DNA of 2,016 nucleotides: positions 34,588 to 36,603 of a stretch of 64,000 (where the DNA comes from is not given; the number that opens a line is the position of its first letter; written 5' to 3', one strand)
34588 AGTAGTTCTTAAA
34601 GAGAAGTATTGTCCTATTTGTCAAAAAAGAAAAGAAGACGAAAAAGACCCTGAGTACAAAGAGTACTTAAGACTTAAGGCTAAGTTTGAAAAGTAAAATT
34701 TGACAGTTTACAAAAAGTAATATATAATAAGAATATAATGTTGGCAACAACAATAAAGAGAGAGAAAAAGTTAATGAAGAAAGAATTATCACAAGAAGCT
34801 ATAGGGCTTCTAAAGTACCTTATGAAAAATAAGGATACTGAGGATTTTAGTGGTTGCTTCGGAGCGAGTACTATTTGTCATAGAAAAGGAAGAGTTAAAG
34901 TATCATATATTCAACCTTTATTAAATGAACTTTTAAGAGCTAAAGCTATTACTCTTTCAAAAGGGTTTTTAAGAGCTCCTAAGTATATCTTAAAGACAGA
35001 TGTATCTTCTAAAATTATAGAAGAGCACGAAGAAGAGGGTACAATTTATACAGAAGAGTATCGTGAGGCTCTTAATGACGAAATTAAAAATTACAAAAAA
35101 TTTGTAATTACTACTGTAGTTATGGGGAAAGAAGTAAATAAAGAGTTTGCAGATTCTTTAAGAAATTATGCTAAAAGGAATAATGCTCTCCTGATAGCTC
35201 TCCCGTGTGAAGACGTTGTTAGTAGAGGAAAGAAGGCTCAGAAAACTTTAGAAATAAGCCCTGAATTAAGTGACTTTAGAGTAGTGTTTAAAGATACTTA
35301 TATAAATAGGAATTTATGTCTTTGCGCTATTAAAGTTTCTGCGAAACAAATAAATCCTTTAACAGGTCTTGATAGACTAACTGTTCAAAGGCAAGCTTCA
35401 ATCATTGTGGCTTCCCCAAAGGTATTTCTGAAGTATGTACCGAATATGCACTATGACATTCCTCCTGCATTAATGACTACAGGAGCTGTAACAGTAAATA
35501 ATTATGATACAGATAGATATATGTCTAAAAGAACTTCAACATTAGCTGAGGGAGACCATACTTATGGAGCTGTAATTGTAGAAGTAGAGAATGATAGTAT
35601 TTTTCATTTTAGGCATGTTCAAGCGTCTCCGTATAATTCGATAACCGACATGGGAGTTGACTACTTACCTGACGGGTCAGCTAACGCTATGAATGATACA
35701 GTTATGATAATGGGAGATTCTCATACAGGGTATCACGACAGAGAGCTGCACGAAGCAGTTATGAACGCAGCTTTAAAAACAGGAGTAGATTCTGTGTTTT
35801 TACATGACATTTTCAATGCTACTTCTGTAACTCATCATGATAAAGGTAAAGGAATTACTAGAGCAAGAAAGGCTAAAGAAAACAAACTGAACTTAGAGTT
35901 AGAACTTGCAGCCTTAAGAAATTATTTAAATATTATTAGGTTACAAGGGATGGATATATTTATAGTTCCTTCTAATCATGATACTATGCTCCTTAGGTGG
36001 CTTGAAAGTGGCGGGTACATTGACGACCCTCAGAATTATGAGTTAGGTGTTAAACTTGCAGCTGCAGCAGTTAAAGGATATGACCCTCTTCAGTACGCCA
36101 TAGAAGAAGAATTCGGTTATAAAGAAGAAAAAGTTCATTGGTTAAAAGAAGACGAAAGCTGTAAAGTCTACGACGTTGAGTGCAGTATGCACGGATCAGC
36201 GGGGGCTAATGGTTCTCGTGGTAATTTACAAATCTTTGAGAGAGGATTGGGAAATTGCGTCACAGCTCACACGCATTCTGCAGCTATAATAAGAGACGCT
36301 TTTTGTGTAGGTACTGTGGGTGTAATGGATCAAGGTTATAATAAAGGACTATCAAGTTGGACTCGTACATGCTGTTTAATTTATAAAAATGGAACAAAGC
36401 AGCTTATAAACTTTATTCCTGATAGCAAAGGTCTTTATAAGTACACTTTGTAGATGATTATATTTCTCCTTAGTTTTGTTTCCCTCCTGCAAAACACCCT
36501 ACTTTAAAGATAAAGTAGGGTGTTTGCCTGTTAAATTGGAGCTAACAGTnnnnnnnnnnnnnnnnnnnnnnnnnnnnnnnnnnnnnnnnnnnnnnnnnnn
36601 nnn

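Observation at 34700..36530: Stand-alone promoter-gene-terminator cassette encoding a 571-aa protein with an unknown N-terminal domain and a C-terminal metallophosphoesterase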

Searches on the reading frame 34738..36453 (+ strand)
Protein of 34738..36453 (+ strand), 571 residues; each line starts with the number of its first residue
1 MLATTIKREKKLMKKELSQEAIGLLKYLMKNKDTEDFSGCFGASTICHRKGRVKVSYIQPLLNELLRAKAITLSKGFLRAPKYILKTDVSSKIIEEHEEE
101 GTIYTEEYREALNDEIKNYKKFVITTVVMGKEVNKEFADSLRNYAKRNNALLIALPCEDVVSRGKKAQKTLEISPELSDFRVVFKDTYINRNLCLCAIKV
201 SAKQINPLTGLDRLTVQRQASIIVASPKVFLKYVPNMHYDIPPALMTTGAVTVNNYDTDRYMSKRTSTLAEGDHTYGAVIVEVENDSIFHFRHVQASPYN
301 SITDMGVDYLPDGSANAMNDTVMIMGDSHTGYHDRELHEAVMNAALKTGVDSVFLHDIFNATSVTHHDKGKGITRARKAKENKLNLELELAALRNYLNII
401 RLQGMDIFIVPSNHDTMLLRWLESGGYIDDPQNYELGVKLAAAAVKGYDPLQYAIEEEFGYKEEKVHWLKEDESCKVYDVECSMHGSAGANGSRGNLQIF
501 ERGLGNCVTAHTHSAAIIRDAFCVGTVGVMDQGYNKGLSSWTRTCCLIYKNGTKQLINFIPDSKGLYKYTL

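Call 3: search_protein_families(library=pfam, proteins=[window:34738-36453:+], max_evalue=1)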
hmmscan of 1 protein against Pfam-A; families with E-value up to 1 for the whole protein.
window:34738-36453:+ (571 aa): 2 families
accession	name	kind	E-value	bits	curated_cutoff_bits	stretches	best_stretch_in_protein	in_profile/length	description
PF19040.6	SGNH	-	0.055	13.6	27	0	320-343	24-47/248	SGNH domain (fused to AT3 domains)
PF24599.1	DUF7621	-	0.19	12.2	27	1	90-144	11-65/79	Family of unknown function (DUF7621)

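Call 4: search_protein_families(library=phrogs, proteins=[window:34738-36453:+], max_evalue=0.01)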
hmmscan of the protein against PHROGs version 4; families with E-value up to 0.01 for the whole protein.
window:34738-36453:+ (571 aa): 2 families
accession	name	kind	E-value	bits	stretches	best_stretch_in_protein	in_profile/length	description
phrog_1745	-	other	1.7e-94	318.5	1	76-560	47-535/542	DNA transfer protein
phrog_221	-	other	1.5e-05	25.4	1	304-518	99-292/367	metallo-phosphoesterase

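Call 6: search_dna_similar(query=window:34738-36453:+, collection=phages, mode=protein, max_rows=40, rows=spread)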
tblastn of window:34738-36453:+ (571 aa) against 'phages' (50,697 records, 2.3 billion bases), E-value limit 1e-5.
Records with a match: 1133; places in all: 1262; records where one place covers at least 80% of the query: 0.
Best place of each record, by identity: <60% 1133.
By first word of the organism name: Vibrio 368; Salmonella 273; Escherichia 127; Klebsiella 81; Flavobacterium 68; Caulobacter 39; Rhizobium 29; Phage 13; Cellulophaga 12; Bacteriophage 11; and 42 more.
By host as written in the record: - 358; Flavobacterium sp. BAL314 68; Escherichia coli 42; Salmonella enterica subsp. enterica serovar Enteritidis PT1 39; Vibrio harveyi BAA-1116 36; Klebsiella pneumoniae 25; Salmonella sp. 24; Salmonella enterica 23; and 223 more.
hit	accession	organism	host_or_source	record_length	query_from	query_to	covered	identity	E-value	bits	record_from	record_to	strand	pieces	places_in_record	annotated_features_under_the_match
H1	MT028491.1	Ochrobactrum phage vB_OspM_OC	Ochrobactrum sp. POC9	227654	112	563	79%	39.8%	2e-91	313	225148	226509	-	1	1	metallophosphatase domain-containing protein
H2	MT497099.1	Flavobacterium phage vB_FspP_elemoA_15-9C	Flavobacterium sp. BAL314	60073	111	560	79%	30.4%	2e-33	142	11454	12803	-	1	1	A1-like protein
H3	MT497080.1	Flavobacterium phage vB_FspP_elemoA_10-9C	Flavobacterium sp. BAL314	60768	111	560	79%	30.4%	2e-33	142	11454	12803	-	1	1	A1-like protein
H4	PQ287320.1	Caulobacter phage BL57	Caulobacter vibrioides CB15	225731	114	559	78%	30.0%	2e-41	166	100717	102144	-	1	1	hypothetical protein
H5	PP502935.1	Salmonella phage vB_SpuM_X5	Salmonella enterica subsp. enterica ...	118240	115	559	78%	29.1%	9e-40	161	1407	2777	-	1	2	hypothetical protein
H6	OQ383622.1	Salmonella phage MET_P1_179_112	wastewater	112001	115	559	78%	28.8%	1e-39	161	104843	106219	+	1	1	DNA transfer protein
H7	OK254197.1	Escherichia phage PNJ1902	Escherichia coli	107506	115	559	78%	28.7%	1e-39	161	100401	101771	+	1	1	hypothetical protein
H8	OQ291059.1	Salmonella phage Kenya-K42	Salmonella enterica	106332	115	559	78%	28.6%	5e-40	162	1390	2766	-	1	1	record has no annotation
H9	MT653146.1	Salmonella phage 8sent1748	Salmonella enterica subsp. enterica ...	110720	115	559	78%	28.4%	7e-40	162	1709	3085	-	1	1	A1 protein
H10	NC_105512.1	Escherichia phage JLBYU43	Escherichia coli K-12 MG1655 del ...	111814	115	559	78%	28.4%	4e-39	159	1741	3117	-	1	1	putative A1 protein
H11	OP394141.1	Salmonella phage GSP044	Salmonella sp.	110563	115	559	78%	28.3%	9e-39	158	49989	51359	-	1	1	A1 protein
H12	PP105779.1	Salmonella phage vB_SalS-SIY1lw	Salmonella infantis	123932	115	559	78%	28.2%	3e-39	160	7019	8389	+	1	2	repeat_region | putative A1 protein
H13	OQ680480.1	Salmonella phage phC11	Salmonella enterica subsp. enterica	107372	115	559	78%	28.2%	5e-38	156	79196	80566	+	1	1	hypothetical protein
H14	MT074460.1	Salmonella phage bux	Salmonella enterica subsp. enterica ...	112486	115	559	78%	28.0%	1e-41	167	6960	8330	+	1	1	A1 protein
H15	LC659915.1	Escherichia phage EscoHU1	Escherichia coli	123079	115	559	78%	27.8%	4e-38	156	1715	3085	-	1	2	left terminal repeat; sequences and genes in left and right terminal ... | A1 protein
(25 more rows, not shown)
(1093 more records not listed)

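Call 9: search_solved_structures(query=window:34738-36453:+, max_evalue=1, show_alignments=2)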
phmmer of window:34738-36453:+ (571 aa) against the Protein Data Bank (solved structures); distinct sequences matched with E-value up to 1: 1.
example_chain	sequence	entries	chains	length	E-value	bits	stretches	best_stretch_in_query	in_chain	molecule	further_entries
8hku_L30E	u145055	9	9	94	0.65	11.4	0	75-129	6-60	50S ribosomal protein L30e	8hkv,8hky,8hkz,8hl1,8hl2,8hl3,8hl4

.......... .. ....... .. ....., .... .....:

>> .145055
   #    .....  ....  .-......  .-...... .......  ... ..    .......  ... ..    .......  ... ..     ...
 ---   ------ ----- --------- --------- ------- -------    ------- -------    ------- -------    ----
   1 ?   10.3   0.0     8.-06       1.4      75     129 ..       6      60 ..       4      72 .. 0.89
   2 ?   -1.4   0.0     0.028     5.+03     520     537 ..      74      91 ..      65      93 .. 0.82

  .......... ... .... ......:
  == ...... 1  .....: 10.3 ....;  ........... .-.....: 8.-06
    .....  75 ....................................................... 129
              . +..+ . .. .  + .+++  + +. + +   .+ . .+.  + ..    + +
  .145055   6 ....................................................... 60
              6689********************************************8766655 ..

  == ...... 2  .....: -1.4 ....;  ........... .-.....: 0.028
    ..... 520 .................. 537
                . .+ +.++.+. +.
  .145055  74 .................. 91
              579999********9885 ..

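Call 16: find_encoding_contigs(protein=window:34738-36453:+, flank=10000, max_places=6)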
Protein window:34738-36453:+ (571 aa): 5 contigs read that carry it; 2 places shown.
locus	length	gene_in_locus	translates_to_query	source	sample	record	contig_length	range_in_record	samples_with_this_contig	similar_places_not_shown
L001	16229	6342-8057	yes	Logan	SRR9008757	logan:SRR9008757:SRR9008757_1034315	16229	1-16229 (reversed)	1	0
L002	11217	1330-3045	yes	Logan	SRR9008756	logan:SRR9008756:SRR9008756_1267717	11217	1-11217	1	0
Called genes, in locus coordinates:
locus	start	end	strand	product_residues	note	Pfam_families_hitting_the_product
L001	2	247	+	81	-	?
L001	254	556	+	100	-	-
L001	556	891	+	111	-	-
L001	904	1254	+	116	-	-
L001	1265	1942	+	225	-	PF20600:ExoX-like_C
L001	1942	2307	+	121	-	PF22751:DUF488-N3a, PF04343:DUF488 (weak)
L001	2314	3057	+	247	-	PF00271:Helicase_C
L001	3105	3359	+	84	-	-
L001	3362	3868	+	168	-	PF13521:AAA_28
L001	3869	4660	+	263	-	PF03721:UDPG_MGDP_dh_N, PF00984:UDPG_MGDP_dh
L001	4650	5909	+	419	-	PF00464:SHMT, PF00155:Aminotran_1_2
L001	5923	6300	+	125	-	-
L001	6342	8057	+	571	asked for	-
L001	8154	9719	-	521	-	PF02082:Rrf2 (faint)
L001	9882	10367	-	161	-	PF13443:HTH_26 (faint), PF13560:HTH_31 (weak), PF01381:HTH_3 (weak)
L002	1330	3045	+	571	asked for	-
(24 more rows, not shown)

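Call 17: find_homologous_proteins(query=window:34738-36453:+, max_evalue=0.00001)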
Query window:34738-36453:+ (571 aa): 390 proteins with E <= 0.00001 among 8000 candidates; the best 120 are listed.
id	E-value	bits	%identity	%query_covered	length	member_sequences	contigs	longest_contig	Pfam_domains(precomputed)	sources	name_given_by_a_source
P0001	0.0e+0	1294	99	100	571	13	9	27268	-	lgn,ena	-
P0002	0.0e+0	1143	89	98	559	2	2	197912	-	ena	-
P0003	0.0e+0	1109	86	98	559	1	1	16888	-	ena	-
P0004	0.0e+0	1109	86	98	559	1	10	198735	-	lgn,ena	-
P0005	0.0e+0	1108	86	98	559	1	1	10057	-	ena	-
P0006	0.0e+0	1107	86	98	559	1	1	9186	-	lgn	-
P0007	0.0e+0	1106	86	98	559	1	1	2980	-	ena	-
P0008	0.0e+0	1105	86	98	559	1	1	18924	-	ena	-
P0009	0.0e+0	1105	86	98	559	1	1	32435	-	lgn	-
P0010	0.0e+0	1104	86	98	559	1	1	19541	-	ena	-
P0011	0.0e+0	1102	85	98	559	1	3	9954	-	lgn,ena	-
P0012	0.0e+0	1101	85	98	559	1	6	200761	-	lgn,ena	-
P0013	0.0e+0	1101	85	98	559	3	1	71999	-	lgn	-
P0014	0.0e+0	1100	85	98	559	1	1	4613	-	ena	-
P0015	0.0e+0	1100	85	98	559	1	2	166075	-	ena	-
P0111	1.3e-229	781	64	92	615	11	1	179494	-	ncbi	-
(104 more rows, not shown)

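Call 23: get_annotated_region(hit=H1, flank=8000)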
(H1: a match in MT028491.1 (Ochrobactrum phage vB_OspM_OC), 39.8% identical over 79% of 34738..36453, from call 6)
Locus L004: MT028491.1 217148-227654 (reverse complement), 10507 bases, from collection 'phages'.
description: Ochrobactrum phage vB_OspM_OC, complete genome.
organism: Ochrobactrum phage vB_OspM_OC (NCBI taxid 2712956)
taxonomy: Viruses; Duplodnaviria; Heunggongvirae; Uroviricota; Caudoviricetes; Kyanoviridae
host: Ochrobactrum sp. POC9; source: sewage; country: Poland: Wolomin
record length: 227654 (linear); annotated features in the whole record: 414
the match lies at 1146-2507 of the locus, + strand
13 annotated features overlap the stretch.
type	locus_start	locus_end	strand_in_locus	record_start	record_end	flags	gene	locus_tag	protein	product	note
CDS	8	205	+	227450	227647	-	-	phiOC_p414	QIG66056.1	hypothetical protein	-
CDS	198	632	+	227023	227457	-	-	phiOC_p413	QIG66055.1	ImmA/IrrE family metallopeptidase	-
CDS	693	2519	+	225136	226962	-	-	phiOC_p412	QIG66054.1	metallophosphatase domain-containing protein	-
CDS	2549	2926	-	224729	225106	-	-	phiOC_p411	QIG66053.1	hypothetical protein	-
CDS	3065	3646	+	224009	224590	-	-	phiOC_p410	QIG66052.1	putative rIII lysis inhibition accessory protein, rapid lysis phenotype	-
CDS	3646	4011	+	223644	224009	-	-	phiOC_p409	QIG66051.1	hypothetical protein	-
CDS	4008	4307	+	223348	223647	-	-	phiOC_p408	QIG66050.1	hypothetical protein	-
CDS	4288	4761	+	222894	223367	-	-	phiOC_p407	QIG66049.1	RNA 2',3'-cyclic phosphodiesterase/2'-5' RNA ligase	based on HHpred similarities to Enzyme, 2H phosphoesterase/ligase, hydrolase, 2'-5' RNA ligase LigT; 1IUH_A 2'-5' RNA ...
CDS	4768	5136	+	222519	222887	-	-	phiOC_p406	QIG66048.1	hypothetical protein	-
CDS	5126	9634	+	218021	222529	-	-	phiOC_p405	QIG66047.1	poly [ADP-ribose] polymerase 1 domain-like protein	Poly [ADP-ribose] polymerase 1 domain-like in C terminus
CDS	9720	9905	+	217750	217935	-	-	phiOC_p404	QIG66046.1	hypothetical protein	-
CDS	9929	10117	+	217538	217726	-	-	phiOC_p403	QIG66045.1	hypothetical protein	-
CDS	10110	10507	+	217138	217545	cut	-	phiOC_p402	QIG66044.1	hypothetical protein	-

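Call 30: find_encoding_contigs(protein=P0012, flank=10000, max_places=3)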
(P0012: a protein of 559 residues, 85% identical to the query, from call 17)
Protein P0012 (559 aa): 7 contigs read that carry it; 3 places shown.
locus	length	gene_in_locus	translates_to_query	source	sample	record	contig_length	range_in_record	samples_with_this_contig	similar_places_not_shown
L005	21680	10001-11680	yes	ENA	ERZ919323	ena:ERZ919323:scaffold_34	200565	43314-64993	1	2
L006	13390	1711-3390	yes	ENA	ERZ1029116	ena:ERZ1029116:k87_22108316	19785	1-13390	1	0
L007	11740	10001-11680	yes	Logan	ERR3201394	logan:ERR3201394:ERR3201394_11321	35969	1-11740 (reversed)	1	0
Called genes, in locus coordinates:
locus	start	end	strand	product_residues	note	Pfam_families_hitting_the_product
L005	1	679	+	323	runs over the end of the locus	PF13793:Pribosyltran_N, PF00156:Pribosyltran, PF14572:Pribosyl_synth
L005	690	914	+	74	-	-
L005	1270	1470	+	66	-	-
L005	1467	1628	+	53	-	-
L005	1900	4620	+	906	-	PF06414:Zeta_toxin (weak), PF08433:KTI12 (weak), PF13671:AAA_33, PF00149:Metallophos, PF09511:RNA_lig_T4_1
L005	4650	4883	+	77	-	-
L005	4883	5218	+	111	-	-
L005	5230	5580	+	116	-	-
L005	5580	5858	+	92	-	-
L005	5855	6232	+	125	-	PF22751:DUF488-N3a, PF04343:DUF488 (weak)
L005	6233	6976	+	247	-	PF16203:ERCC3_RAD25_C (weak), PF00271:Helicase_C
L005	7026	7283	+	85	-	PF22470:Histone_HNS_N (weak)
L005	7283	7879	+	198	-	PF25188:Tad6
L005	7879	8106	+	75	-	-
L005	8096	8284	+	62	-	-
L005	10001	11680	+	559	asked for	-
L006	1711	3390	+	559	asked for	-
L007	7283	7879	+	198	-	PF25188:Tad6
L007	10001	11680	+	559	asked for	-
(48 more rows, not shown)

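Call 31: find_encoding_contigs(protein=P0111, flank=10000, max_places=3)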
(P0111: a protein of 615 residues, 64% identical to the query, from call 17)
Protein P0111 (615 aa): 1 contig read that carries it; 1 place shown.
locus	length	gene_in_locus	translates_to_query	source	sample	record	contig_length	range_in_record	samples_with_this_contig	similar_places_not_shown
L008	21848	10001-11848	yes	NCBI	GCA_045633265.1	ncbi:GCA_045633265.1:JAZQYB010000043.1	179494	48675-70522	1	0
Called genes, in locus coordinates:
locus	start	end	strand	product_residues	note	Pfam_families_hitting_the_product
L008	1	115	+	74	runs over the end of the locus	-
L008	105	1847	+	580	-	PF02511:Thy1, PF14890:Intein_splicing, PF02511:Thy1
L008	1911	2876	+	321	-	PF13793:Pribosyltran_N, PF00156:Pribosyltran, PF14572:Pribosyl_synth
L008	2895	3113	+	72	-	-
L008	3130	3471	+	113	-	-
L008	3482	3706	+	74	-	-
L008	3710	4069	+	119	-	-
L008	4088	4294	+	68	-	-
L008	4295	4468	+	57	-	-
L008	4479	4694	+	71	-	-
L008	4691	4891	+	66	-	-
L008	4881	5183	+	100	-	-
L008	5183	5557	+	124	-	PF22751:DUF488-N3a, PF04343:DUF488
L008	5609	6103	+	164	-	-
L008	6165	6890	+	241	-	PF16203:ERCC3_RAD25_C, PF00271:Helicase_C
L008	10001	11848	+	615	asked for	-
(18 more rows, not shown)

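Call 33: search_protein_families(library=pfam, proteins=[L004:693-2519:+], max_evalue=0.1)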
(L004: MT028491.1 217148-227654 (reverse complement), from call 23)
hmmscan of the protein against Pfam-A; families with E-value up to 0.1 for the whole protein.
L004:693-2519:+ (608 aa): 0 families

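Call 35: predict_structure(alignment_id=A1)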
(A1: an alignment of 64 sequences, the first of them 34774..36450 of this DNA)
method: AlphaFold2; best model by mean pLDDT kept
length: 559 residues; sequences in the alignment: 64
mean_pLDDT: 82.7   pTM: 0.76
mean pLDDT of the five models: 82.7, 82.2, 81.9, 79.3, 76.6
residues with pLDDT >= 90: 214; 70-90: 244; 50-70: 79; < 50: 22
segments of 3 or more residues with pLDDT < 50: 1-3, 88-91, 148-158
pLDDT, mean of each block of 10 residues (from residue 1): 68 88 85 82 88 88 69 88 65 70 92 85 96 97 67 44 84 85 74 59 84 86 69 88 58 62 88 84 93 95 95 80 83 94 89 75 84 90 93 94 90 90 96 96 96 92 94 78 82 87 87 76 66 93 85 65
secondary structure, 60 per line:
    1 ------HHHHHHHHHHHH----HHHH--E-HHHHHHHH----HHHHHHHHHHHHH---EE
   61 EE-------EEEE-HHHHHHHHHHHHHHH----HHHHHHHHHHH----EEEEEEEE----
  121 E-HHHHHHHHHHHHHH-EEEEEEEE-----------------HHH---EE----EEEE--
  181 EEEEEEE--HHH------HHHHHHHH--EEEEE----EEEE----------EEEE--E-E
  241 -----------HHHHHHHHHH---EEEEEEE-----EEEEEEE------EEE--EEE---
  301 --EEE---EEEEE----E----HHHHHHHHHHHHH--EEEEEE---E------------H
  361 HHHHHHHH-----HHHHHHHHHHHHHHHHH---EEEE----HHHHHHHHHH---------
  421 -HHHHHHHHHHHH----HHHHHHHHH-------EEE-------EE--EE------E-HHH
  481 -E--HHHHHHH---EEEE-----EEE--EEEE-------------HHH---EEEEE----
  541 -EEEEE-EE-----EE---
elements in order: H7-18 H23-26 H31-38 H43-55 E59-62 E70-73 H75-89 H94-104 E109-116 H123-136 E138-145 E175-178 E181-187 H199-206 E209-213 E218-221 E232-235 H252-261 E265-271 E277-283 E290-292 E295-297 E303-305 E309-313 H323-335 E338-343 H360-368 H374-390 E394-397 H402-411 H422-433 H438-446 E454-456 H485-491 E495-498 E504-506 E509-512 E532-536 E542-546

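Call 59: list_cluster_members(proteins=[P0111, P0001])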
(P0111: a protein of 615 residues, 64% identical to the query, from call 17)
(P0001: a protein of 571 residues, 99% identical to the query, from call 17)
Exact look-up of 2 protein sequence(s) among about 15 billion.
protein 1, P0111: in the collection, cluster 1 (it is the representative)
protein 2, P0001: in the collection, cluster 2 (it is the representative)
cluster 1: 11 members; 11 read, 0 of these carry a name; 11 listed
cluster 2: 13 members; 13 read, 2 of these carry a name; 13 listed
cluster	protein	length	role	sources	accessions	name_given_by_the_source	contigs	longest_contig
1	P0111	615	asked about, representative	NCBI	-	-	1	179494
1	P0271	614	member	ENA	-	-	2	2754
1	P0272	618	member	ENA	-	-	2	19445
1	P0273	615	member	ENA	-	-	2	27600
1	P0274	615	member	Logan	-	-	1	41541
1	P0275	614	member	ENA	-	-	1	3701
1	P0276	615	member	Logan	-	-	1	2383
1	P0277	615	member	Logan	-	-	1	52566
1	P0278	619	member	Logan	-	-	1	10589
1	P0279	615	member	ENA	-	-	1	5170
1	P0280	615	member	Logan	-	-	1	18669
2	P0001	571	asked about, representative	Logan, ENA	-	-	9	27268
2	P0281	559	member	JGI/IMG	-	hypothetical protein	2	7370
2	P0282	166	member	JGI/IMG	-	hypothetical protein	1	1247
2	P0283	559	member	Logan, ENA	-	-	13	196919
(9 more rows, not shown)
